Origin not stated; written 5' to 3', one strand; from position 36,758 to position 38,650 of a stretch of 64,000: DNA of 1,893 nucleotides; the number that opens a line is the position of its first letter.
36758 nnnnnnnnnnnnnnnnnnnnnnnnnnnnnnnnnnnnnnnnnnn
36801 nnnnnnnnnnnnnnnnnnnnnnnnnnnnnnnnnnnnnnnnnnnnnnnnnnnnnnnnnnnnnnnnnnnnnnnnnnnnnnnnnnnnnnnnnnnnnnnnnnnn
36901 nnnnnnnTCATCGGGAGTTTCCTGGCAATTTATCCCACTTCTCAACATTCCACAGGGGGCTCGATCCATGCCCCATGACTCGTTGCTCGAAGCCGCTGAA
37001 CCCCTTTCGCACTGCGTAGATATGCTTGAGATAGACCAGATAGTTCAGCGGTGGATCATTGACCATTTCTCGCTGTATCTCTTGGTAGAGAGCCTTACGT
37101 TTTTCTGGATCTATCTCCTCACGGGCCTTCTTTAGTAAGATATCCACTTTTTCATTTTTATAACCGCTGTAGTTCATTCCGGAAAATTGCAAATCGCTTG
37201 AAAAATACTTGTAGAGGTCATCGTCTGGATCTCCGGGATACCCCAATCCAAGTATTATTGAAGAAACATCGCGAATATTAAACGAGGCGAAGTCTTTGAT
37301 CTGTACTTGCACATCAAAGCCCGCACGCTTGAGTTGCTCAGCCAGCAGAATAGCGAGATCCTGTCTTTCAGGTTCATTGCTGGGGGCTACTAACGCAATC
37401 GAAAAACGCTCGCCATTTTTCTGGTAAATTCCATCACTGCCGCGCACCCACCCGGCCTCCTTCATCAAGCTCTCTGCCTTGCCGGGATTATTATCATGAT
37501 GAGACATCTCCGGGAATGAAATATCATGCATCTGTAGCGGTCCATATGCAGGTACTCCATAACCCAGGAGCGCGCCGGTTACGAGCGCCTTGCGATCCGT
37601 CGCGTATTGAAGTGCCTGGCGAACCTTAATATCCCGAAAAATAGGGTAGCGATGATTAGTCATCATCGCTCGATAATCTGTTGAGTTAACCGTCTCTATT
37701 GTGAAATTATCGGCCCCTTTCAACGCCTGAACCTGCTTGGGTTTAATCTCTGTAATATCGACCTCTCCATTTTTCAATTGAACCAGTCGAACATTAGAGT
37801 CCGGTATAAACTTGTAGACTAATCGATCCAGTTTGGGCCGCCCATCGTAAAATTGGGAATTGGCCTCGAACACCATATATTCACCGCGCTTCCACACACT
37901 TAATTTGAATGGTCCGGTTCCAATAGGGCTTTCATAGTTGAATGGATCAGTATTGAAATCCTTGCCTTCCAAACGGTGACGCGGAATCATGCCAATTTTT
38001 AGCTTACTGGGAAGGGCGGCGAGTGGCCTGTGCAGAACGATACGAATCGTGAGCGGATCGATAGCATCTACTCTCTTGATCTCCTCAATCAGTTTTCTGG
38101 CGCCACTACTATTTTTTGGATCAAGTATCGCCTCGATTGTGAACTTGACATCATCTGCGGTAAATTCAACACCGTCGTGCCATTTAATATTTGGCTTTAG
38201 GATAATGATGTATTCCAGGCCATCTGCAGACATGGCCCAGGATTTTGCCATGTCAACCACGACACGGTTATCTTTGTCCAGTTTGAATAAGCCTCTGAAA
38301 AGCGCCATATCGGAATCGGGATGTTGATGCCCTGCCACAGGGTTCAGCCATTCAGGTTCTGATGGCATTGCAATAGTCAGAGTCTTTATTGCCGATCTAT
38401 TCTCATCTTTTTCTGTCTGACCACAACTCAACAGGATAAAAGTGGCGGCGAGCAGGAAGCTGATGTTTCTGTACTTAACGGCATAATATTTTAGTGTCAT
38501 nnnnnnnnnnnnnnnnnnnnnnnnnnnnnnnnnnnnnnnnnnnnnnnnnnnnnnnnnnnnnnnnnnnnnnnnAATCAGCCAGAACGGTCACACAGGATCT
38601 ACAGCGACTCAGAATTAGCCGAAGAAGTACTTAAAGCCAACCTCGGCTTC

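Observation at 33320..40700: Low-GC inserted cassette: lipoprotein-anchored family-5 SBP ABC importer plus its own TBDR (candidate nickelophore/opine-metallophore uptake system)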

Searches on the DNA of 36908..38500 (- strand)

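Call 49: search_rna_families(sources=[L002, L003, L006, L007, L008, L009, L004, L005], threshold=gathering)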
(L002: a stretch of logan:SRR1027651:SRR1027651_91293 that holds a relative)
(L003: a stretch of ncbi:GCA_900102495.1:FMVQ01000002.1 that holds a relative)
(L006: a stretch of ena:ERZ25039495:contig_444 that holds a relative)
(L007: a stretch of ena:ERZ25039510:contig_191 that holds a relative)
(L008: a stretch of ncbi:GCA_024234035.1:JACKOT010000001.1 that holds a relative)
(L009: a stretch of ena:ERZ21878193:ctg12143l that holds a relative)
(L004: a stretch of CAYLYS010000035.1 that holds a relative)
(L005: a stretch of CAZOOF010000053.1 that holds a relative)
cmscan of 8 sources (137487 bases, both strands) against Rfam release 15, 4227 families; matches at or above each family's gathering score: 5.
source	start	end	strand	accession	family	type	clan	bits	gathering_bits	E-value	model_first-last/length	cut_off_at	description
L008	8977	9203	+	RF00174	Cobalamin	Cis-reg; riboswitch;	CL00101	106.6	31.5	2.3e-25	1-189/189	no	Cobalamin riboswitch aptamer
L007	2071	2355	+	RF00174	Cobalamin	Cis-reg; riboswitch;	CL00101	90.6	31.5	8.6e-21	1-189/189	no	Cobalamin riboswitch aptamer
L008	13637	13883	+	RF00174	Cobalamin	Cis-reg; riboswitch;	CL00101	83.7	31.5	8.3e-19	1-189/189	no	Cobalamin riboswitch aptamer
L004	1210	1304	-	RF00169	Bacteria_small_SRP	Gene;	CL00003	69.7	40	4.5e-13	1-97/97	no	Bacterial small signal recognition particle RNA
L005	2472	2567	-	RF00169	Bacteria_small_SRP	Gene;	CL00003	69.2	40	6.1e-13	1-97/97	no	Bacterial small signal recognition particle RNA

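Call 69: search_rna_families(sources=[L010, L011, L012, L013, L014, L015, L016, L017, L018], threshold=gathering)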
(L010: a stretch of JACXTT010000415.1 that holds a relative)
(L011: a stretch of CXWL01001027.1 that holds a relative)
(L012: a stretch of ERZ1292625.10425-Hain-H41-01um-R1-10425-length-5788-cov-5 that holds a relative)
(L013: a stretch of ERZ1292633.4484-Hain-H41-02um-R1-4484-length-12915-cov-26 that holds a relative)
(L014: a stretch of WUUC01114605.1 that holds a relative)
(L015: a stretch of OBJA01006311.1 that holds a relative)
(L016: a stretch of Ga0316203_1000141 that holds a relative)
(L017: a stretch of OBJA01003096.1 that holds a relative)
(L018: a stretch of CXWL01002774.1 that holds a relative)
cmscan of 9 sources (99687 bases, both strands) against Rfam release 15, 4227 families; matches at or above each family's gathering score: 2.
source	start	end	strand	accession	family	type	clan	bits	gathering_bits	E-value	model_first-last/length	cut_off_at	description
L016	19140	19236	+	RF00169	Bacteria_small_SRP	Gene;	CL00003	69.8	40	2.9e-13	1-97/97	no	Bacterial small signal recognition particle RNA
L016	6991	7077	+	RF00005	tRNA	Gene; tRNA;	CL00001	52.7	29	2.8e-08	1-71/71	no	tRNA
